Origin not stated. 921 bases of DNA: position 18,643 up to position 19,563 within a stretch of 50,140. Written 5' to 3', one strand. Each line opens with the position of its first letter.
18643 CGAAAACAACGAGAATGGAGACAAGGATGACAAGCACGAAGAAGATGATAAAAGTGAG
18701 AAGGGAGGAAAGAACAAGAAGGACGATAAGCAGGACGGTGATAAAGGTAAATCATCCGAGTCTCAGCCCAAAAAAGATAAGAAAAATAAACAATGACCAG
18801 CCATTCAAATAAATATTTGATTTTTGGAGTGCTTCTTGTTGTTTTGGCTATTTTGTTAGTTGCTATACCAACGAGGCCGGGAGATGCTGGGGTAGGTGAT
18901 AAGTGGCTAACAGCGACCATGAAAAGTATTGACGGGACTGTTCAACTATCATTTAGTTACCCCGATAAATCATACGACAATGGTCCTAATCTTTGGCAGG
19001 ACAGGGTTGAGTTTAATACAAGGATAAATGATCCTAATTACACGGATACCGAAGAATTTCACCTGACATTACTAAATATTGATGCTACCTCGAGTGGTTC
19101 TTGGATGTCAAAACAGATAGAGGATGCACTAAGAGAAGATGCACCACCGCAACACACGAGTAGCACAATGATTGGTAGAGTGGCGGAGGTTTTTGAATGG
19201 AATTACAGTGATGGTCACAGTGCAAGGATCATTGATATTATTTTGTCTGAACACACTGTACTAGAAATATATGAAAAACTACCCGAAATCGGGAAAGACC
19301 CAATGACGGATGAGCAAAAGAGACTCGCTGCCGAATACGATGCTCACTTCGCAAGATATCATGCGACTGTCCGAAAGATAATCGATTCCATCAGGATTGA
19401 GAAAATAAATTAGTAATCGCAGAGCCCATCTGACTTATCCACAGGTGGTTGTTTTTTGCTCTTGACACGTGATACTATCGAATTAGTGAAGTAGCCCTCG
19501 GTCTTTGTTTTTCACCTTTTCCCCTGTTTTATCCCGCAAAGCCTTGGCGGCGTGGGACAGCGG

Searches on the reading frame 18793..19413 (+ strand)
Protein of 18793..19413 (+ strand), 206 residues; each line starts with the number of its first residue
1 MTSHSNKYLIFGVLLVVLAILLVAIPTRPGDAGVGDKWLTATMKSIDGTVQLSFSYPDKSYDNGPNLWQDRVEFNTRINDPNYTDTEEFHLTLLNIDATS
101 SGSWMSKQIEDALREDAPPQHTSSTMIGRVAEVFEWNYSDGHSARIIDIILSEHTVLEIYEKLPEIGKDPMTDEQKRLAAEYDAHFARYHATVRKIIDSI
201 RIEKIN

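Call 51: search_protein_families(library=pfam, proteins=[window:18793-19413:+], max_evalue=1)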
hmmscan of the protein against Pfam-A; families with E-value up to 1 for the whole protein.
window:18793-19413:+ (206 aa): 2 families
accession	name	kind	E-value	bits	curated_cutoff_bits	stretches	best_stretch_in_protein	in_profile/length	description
PF12729.13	4HB_MCP_1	-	0.022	14.8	27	1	158-202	90-134/181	Four helix bundle sensory module for signal transduction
PF20430.3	Eplus_motif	-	0.32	11.3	24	0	105-115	13-23/28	E+ motif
